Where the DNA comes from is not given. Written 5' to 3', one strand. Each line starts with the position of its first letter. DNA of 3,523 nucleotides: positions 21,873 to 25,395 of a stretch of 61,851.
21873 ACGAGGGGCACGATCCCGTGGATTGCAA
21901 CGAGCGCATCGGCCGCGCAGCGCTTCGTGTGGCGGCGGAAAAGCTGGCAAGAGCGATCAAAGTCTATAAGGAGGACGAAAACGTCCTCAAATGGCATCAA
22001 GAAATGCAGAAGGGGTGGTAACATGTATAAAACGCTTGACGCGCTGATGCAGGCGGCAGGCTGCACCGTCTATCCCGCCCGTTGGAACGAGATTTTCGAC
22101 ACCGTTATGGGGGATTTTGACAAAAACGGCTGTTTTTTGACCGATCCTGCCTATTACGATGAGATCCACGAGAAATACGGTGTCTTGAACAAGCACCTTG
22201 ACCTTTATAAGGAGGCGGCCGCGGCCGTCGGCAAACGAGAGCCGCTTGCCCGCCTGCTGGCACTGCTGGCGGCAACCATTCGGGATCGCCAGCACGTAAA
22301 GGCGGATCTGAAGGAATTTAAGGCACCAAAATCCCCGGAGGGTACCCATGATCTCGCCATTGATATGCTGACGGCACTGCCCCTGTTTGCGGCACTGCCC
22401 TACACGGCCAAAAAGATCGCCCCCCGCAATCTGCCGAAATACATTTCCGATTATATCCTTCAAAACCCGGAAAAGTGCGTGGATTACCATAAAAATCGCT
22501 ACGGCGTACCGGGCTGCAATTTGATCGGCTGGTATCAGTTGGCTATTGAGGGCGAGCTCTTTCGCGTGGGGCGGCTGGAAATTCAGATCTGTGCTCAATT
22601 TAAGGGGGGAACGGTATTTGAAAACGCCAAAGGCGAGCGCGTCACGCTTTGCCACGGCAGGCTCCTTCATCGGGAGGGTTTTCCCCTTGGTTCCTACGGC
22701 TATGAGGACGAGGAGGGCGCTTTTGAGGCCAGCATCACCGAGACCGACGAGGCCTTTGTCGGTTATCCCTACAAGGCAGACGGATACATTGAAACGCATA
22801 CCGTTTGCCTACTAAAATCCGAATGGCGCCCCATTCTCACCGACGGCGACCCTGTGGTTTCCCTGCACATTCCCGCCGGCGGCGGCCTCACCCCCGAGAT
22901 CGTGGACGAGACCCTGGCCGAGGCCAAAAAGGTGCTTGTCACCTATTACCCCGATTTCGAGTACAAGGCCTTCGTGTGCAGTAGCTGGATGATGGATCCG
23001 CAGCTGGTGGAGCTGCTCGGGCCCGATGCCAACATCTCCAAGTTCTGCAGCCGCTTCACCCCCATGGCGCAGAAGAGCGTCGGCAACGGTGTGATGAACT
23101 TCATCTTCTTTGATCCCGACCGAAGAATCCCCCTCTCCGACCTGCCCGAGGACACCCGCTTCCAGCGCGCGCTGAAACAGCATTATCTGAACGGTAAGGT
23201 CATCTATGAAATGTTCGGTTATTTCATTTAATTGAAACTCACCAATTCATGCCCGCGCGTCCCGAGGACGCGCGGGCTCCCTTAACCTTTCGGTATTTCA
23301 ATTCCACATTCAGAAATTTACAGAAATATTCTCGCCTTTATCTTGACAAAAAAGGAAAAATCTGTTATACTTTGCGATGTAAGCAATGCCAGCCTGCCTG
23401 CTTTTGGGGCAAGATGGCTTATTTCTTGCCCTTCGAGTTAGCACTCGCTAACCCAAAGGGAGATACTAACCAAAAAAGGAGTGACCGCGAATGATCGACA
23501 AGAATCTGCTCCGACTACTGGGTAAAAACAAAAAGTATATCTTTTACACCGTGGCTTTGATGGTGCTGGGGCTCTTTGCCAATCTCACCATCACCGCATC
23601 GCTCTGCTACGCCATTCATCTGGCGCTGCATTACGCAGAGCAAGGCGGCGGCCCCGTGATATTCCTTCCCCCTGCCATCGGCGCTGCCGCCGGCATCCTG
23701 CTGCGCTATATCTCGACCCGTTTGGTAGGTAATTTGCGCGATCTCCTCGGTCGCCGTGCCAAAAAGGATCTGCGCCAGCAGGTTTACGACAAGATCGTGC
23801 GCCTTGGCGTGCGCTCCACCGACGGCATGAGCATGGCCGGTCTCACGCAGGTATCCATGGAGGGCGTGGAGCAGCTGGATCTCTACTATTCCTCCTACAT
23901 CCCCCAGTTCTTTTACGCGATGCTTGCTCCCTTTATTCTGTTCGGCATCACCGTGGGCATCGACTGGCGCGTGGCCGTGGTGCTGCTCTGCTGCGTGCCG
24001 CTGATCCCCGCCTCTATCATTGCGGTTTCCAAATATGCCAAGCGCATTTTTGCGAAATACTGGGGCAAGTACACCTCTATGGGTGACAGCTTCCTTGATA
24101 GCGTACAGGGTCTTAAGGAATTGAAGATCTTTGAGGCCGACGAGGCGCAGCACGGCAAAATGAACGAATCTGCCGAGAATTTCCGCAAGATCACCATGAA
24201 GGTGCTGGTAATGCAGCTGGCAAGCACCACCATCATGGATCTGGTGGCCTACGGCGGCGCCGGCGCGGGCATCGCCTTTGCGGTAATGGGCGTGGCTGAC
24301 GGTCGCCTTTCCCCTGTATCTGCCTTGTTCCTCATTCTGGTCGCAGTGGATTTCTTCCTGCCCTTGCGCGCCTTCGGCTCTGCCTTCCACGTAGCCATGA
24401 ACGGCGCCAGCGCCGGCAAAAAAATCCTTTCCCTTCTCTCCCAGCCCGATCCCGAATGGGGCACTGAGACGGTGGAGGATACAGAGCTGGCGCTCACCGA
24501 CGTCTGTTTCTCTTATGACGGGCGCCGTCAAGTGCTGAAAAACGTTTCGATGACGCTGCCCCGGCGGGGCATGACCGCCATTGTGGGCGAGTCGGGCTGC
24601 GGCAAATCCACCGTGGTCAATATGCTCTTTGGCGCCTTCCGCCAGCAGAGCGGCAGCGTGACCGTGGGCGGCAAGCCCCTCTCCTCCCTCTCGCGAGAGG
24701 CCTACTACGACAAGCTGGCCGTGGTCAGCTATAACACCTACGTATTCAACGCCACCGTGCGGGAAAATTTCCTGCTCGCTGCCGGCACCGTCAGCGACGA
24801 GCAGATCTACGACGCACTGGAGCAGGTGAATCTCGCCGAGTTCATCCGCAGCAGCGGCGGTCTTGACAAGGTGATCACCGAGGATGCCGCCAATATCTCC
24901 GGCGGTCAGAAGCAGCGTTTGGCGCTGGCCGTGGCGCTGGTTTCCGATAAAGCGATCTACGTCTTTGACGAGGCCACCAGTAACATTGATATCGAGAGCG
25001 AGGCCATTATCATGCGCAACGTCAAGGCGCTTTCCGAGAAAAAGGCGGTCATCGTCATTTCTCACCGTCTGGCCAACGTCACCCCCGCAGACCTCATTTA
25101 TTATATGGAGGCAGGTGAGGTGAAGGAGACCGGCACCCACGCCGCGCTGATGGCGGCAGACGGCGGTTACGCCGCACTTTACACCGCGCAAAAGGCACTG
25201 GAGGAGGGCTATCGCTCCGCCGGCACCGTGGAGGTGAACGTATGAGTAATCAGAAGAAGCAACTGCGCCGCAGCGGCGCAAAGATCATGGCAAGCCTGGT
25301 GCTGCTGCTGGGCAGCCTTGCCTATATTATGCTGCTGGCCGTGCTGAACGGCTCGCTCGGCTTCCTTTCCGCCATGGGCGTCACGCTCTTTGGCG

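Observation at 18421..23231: Single operon of four tandem creatininase-fold paralogs, all retaining catalytic motifs, ending in a GNAT-like acyltransferase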

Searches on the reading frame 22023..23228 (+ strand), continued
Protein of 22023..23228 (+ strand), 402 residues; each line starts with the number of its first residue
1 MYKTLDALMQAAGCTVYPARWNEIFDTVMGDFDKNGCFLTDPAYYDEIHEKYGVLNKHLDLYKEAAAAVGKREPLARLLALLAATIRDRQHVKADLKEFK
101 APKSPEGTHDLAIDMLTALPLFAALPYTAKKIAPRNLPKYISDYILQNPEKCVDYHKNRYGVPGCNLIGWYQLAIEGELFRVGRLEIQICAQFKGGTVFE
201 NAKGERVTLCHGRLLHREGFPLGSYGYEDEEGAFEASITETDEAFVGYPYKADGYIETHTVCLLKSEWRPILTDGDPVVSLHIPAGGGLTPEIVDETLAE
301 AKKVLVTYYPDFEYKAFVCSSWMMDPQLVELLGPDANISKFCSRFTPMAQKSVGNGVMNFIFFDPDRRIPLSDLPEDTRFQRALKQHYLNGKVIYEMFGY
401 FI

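Call 66: search_protein_families(library=ncbifam, proteins=[L011:7284-7991:+, L011:8016-8960:+, L014:2230-3255:+], max_evalue=0.00001)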
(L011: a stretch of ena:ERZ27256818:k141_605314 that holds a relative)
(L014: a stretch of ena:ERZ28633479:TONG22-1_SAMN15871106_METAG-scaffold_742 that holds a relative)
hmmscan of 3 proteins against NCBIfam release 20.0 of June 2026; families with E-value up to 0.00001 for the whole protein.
L011:7284-7991:+ (235 aa): 4 families
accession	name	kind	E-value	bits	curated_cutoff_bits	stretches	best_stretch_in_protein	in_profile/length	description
TIGR04001.1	thiol_BshB1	equivalog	1.1e-37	130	182.5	1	2-221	3-220/226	bacillithiol biosynthesis deacetylase BshB1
TIGR04000.1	thiol_BshB2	equivalog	1.6e-13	50.9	195.25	1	3-190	3-190/217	bacillithiol biosynthesis deacetylase BshB2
TIGR03446.1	mycothiol_Mca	equivalog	5.5e-10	39.3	277.15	1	1-151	1-174/283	mycothiol conjugate amidase Mca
TIGR03445.1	mycothiol_MshB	equivalog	6.4e-07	29.5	224.35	0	84-132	108-158/284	N-acetyl-1-D-myo-inositol-2-amino-2-deoxy-alpha-D-glucopyranoside deacetylase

L011:8016-8960:+ (314 aa): 2 families
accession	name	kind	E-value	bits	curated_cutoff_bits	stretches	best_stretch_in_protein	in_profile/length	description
TIGR00502.1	nagB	equivalog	4.1e-09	36.2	236.9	1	64-246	18-189/259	glucosamine-6-phosphate deaminase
NF002557.0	PRK02122.1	subfamily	5.3e-08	31.4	384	1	53-198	35-181/653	glucosamine-6-phosphate deaminase-like protein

L014:2230-3255:+ (341 aa): 2 families
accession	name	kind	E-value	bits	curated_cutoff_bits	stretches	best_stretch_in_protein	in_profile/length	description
NF007825.0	PRK10534.1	equivalog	1.3e-09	37.5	312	1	1-338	1-324/333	low-specificity L-threonine aldolase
NF041359.1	GntG_guanitoxin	subfamily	2.1e-06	27.1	230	1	5-334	9-334/343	GntG family PLP-dependent aldolase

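Call 72: find_encoding_contigs(protein=P0164, flank=8000, max_places=1)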
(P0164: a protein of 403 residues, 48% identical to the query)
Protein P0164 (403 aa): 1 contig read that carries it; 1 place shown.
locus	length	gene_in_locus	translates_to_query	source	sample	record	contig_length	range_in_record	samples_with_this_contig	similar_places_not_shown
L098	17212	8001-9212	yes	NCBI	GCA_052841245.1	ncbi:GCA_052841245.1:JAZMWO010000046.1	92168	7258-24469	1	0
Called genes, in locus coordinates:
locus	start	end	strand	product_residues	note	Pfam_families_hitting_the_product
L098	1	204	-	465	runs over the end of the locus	PF01554:MatE, PF03023:MurJ (weak), PF01554:MatE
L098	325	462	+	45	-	-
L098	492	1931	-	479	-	PF04389:Peptidase_M28 (weak), PF01546:Peptidase_M20, PF07687:M20_dimer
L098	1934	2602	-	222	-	-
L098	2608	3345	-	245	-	PF16481:DUF5058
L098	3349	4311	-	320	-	PF01569:PAP2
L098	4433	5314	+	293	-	-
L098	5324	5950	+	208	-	-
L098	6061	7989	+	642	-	-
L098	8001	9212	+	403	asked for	PF18164:GNAT_C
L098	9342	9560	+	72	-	PF00403:HMA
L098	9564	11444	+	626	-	PF00122:E1-E2_ATPase, PF00702:Hydrolase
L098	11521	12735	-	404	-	PF00180:Iso_dh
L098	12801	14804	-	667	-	-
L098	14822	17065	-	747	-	PF00330:Aconitase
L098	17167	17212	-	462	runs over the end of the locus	PF18073:Zn_ribbon_LapB, PF13481:AAA_25, PF03796:DnaB_C (weak), PF06745:ATPase, PF23442:DUF7125, PF00004:AAA, PF05362:Lon_C, PF13541:ChlI, +1 more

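Call 73: find_encoding_contigs(protein=P0201, flank=8000, max_places=1)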
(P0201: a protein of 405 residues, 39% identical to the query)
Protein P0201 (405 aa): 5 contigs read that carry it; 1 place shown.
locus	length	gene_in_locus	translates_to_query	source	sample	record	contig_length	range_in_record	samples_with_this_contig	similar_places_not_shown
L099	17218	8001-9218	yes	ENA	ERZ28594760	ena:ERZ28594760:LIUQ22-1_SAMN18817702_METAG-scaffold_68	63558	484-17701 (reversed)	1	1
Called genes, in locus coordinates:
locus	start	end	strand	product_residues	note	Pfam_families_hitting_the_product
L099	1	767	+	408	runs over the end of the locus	PF00871:Acetate_kinase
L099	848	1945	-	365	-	PF24883:NPHP3_N (faint)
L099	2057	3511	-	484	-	PF00672:HAMP, PF00512:HisKA, PF02518:HATPase_c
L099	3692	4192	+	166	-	PF06177:QueT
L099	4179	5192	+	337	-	PF00248:Aldo_ket_red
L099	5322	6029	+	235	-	PF02585:PIG-L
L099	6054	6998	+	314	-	-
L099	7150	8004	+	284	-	PF02633:Creatininase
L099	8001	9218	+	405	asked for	PF18082:NAT_N, PF18164:GNAT_C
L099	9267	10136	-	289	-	PF02311:AraC_binding, PF07883:Cupin_2, PF00165:HTH_AraC, PF12833:HTH_18, PF00165:HTH_AraC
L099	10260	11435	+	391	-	PF01408:GFO_IDH_MocA, PF22725:GFO_IDH_MocA_C3, PF02894:GFO_IDH_MocA_C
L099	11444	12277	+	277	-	PF01261:AP_endonuc_2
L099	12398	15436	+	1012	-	PF03065:Glyco_hydro_57 (weak), PF01074:Glyco_hydro_38N, PF09261:Alpha-mann_mid, PF07748:Glyco_hydro_38C, PF17677:Glyco_hydro38C2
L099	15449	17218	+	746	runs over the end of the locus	PF14498:Glyco_hyd_65N_2, PF22124:Glyco_hydro_95_cat, PF21307:Glyco_hydro_95_C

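Call 74: find_encoding_contigs(protein=P0156, flank=8000, max_places=1)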
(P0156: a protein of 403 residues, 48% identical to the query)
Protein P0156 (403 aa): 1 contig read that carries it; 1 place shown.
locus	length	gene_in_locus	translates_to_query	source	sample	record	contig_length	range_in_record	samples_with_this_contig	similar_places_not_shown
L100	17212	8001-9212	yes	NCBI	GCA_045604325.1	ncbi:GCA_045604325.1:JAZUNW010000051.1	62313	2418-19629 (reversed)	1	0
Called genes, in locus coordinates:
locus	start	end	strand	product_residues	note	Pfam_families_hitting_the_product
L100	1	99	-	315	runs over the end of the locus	PF00528:BPD_transp_1 (weak)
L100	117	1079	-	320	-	PF00528:BPD_transp_1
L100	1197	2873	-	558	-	-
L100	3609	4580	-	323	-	-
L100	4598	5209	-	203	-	PF16011:CBM9_2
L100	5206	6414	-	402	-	PF01979:Amidohydro_1, PF07969:Amidohydro_3 (faint)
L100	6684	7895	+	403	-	PF00480:ROK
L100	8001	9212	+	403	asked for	PF18164:GNAT_C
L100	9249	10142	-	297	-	PF04055:Radical_SAM, PF13237:Fer4_10, PF00037:Fer4 (weak), PF12838:Fer4_7, PF13187:Fer4_9, PF14697:Fer4_21, PF12797:Fer4_2 (weak), PF00037:Fer4 (weak), +4 more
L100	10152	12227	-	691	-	PF02901:PFL-like, PF01228:Gly_radical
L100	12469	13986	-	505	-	PF03009:GDPD, PF02811:PHP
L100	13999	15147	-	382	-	PF02746:MR_MLE_N, PF13378:MR_MLE_C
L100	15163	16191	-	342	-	PF00294:PfkB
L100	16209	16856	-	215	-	PF01081:Aldolase, PF02581:TMP-TENI (weak)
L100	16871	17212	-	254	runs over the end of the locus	PF09339:HTH_IclR (weak), PF01614:IclR_C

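Call 78: search_protein_families(library=ncbifam, proteins=[L100:5206-6414:-, L100:6684-7895:+, L009:8999-9850:+, L009:11248-12108:+, L098:6061-7989:+], max_evalue=0.00001)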
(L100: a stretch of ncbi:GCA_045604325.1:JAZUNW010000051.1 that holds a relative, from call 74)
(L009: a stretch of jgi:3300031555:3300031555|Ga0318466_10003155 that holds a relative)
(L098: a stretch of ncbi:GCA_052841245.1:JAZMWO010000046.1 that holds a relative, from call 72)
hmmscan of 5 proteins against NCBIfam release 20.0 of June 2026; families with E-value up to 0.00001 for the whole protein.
L100:5206-6414:- (402 aa): 39 families (the best 25 are shown)
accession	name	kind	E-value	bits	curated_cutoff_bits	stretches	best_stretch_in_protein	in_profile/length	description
TIGR00221.1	nagA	equivalog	4.4e-49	167.4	225.65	1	23-398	4-379/380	N-acetylglucosamine-6-phosphate deacetylase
NF008371.0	PRK11170.1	equivalog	2.6e-33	115.4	483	1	23-401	1-379/382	N-acetylglucosamine-6-phosphate deacetylase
NF011989.0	PRK15446.2-5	equivalog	1.1e-16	60.6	565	2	25-86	5-63/385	alpha-D-ribose 1-methylphosphonate 5-triphosphate diphosphatase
TIGR02318.1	phosphono_phnM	equivalog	1.4e-16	60.4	390.55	2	344-401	315-375/376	phosphonate metabolism protein PhnM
NF011990.0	PRK15446.2-6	subfamily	5.5e-15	55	233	2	347-401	324-382/390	alpha-D-ribose 1-methylphosphonate 5-triphosphate diphosphatase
NF011987.0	PRK15446.2-3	subfamily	2.7e-13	49.5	253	1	341-401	319-383/395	alpha-D-ribose 1-methylphosphonate 5-triphosphate diphosphatase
NF004839.0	PRK06189.1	equivalog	7.1e-13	48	631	1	322-387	326-391/451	allantoinase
TIGR03178.1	allantoinase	equivalog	1.8e-12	46.8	357.85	1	320-387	320-385/441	allantoinase AllB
NF011984.0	PRK15446.1-5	equivalog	4.5e-12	45.5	260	0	343-391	317-365/379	alpha-D-ribose 1-methylphosphonate 5-triphosphate diphosphatase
NF011983.0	PRK15446.1-4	equivalog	3.4e-11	42.7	486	0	348-390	322-364/379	alpha-D-ribose 1-methylphosphonate 5-triphosphate diphosphatase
NF006689.0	PRK09237.1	equivalog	5.9e-11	41.5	371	1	42-112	24-90/383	amidohydrolase/deacetylase family metallohydrolase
TIGR01224.1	hutI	equivalog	3.1e-10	39.4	298.15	0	39-86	2-49/377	imidazolonepropionase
NF006839.0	PRK09357.1-4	equivalog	3.5e-10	39.1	576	1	41-112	20-89/422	dihydroorotase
TIGR00857.1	pyrC_multi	subfamily_domain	3.9e-10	39.3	279.05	0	39-96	4-59/412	dihydroorotase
NF005960.0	PRK08044.1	equivalog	9.7e-10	37.7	688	0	25-111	5-88/453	allantoinase AllB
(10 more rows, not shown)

L100:6684-7895:+ (403 aa): 9 families
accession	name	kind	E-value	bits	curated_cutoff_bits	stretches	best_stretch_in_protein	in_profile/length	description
NF047937.1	TransRegNagC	equivalog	1.4e-34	119.9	650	1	13-347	16-349/399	DNA-binding transcriptional regulator NagC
NF049930.1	TransRegMlc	equivalog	1.2e-31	110.4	530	1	14-365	22-374/405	sugar metabolism global transcriptional regulator Mlc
TIGR00744.1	ROK_glcA_fam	subfamily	1.5e-18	67.2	260.35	1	121-359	41-285/318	ROK family glucokinase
NF007108.0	PRK09557.1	equivalog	8.9e-17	61.3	443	1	79-342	4-262/303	fructokinase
NF003461.0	PRK05082.1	subfamily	6.9e-11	42.1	283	1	164-270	89-193/291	N-acetylmannosamine kinase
NF042998.1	bglucokin_BglK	equivalog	3.2e-10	39.7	550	1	167-336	90-245/291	beta-glucoside kinase BglK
NF047821.1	NactlManKinNanK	equivalog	1.5e-08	34.6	450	1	166-269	91-192/288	N-acetylmannosamine kinase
NF007251.0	PRK09698.1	equivalog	1.2e-07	31.3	253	1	209-348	143-261/304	allose kinase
NF009835.0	PRK13310.1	equivalog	6.4e-07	29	380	1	118-364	41-283/303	N-acetylglucosamine kinase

L009:8999-9850:+ (283 aa): 4 families
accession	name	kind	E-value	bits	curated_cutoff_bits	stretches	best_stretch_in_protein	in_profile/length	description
TIGR00542.1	hxl6Piso_put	equivalog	3.9e-10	39.5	272.15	1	44-279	47-269/279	L-ribulose-5-phosphate 3-epimerase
NF009689.0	PRK13210.1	subfamily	2.4e-09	36.8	200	1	45-281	49-278/286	L-ribulose-5-phosphate 3-epimerase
NF009688.0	PRK13209.1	subfamily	3.4e-08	32.8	317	0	228-279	221-274/286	L-ribulose-5-phosphate 3-epimerase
TIGR04379.1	myo_inos_iolE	equivalog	3.6e-08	33.3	290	1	136-268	148-271/290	myo-inosose-2 dehydratase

L009:11248-12108:+ (286 aa): 4 families
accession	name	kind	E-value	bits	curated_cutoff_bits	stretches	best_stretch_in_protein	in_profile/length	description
TIGR04379.1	myo_inos_iolE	equivalog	4.8e-09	36.2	290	1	17-263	21-267/290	myo-inosose-2 dehydratase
NF041099.2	keto_glucon_epim_IolO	equivalog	2.8e-08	33.4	300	1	21-220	23-223/269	5-keto-L-gluconate epimerase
TIGR03234.1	OH-pyruv-isom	equivalog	8.8e-07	28.5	353.45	0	22-220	17-217/254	hydroxypyruvate isomerase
NF042435.1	DhshikDhtase_QuiC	equivalog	6.4e-06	24.9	1200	1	22-261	18-239/635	3-dehydroshikimate dehydratase QuiC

L098:6061-7989:+ (642 aa): 0 families
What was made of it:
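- NagA-like and NagC-like genes in L100 (calls 74, 78).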

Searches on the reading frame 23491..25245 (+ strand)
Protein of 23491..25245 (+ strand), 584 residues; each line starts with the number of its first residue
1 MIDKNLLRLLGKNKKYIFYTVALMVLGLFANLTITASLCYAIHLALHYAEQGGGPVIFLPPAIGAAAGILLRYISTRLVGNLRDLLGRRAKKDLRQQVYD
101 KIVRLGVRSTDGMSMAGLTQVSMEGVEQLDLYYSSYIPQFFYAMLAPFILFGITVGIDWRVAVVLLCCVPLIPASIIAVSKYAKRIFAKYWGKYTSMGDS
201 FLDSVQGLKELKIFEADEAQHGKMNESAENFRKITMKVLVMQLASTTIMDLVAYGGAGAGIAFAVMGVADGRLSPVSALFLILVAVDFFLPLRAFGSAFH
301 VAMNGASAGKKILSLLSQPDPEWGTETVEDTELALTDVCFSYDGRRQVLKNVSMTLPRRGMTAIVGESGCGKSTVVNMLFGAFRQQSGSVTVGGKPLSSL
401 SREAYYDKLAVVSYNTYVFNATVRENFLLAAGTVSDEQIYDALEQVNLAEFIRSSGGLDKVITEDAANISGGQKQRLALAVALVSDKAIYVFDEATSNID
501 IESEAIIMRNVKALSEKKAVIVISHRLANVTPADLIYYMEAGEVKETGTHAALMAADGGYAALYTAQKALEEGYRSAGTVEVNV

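Call 23: search_protein_families(library=pfam, proteins=[window:23491-25245:+], max_evalue=0.001)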
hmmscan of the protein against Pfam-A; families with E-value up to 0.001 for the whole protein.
window:23491-25245:+ (584 aa): 8 families
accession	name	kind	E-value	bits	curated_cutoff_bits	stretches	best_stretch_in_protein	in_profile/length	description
PF00005.33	ABC_tran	-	5.3e-29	102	25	1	349-497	1-137/137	ABC transporter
PF00664.28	ABC_membrane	-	3.7e-24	86.3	28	1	66-283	52-265/274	ABC transporter transmembrane region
PF02463.25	SMC_N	-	3.2e-10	40.3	40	1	358-539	23-211/220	RecF/RecN/SMC N terminal domain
PF13304.12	AAA_21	-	0.00012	22.7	27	0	465-525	234-298/304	AAA domain, putative AbiEii toxin, Type IV TA system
PF13401.12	AAA_22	-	0.00013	22.8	27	1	359-393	5-33/130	AAA domain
PF03193.22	RsgA_GTPase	-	0.0002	21.7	30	1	337-390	85-137/174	RsgA GTPase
PF13555.12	AAA_29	-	0.00059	20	27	0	351-376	14-39/61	P-loop containing region of AAA domain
PF13191.12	AAA_16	-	0.00067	20.6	32.6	0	357-480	24-119/167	AAA ATPase domain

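Call 66: search_protein_families(library=ncbifam, proteins=[window:23491-25245:+], max_evalue=0.00001)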
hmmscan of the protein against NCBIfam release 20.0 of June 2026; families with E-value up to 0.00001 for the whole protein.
window:23491-25245:+ (584 aa): 186 families (the best 25 are shown)
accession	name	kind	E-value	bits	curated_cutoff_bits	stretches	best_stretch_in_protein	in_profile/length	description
TIGR02857.1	CydD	equivalog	3.1e-111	372.9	435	1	15-537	3-527/529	thiol reductant ABC exporter subunit CydD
NF008379.0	PRK11174.1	equivalog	7.5e-93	312.2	684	1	86-568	90-585/588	heme ABC transporter permease/ATP-binding protein CydD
TIGR02203.1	MsbA_lipidA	equivalog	1.3e-74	251.8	602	1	87-567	83-569/572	lipid A export permease/ATP-binding protein MsbA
NF008364.0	PRK11160.1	equivalog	7.6e-70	236.1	630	1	92-565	93-573/575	heme ABC transporter ATP-binding protein/permease CydC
TIGR02868.1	CydC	equivalog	7.5e-68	229.5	329.05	1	66-527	61-530/530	thiol reductant ABC exporter subunit CydC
NF008381.0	PRK11176.1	equivalog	8.5e-66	222.5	867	1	150-567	156-579/582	lipid A ABC transporter ATP-binding protein/permease MsbA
NF008056.1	PRK10790.1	equivalog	7.1e-63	213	746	1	145-572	152-580/584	SmdB family multidrug efflux ABC transporter permease/ATP-binding protein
NF045513.1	HepA_fam_ABC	equivalog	7.6e-60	203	725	1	89-565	125-607/610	heterocyst formation ABC transporter subunit HepA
NF010178.0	PRK13657.1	equivalog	3.7e-59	200.7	733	1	332-573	334-576/588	glucan ABC transporter ATP-binding protein/ permease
TIGR02204.1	MsbA_rel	hypoth_equivalog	1.7e-56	192.1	780.4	1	84-566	83-574/576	ABC transporter, permease/ATP-binding protein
TIGR03796.1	NHLM_micro_ABC1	equivalog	2.3e-55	188.1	853.3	1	332-563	477-708/710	NHLP family bacteriocin export ABC transporter peptidase/permease/ATPase subunit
TIGR03375.1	type_I_sec_LssB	subfamily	7.2e-55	186.5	693.1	1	62-555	192-690/696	type I secretion system permease/ATPase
TIGR03797.1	NHLM_micro_ABC2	equivalog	1.1e-54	186.1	709.4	1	90-567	207-685/686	NHLP bacteriocin export ABC transporter permease/ATPase subunit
TIGR01846.1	type_I_sec_HlyB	subfamily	1.2e-53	182.5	725.55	1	163-567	283-692/694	type I secretion system permease/ATPase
NF052233.1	CphA_assoc_ABC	equivalog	2.7e-53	181.4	880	1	87-571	258-747/766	cyanophycin metabolism-associated ABC transporter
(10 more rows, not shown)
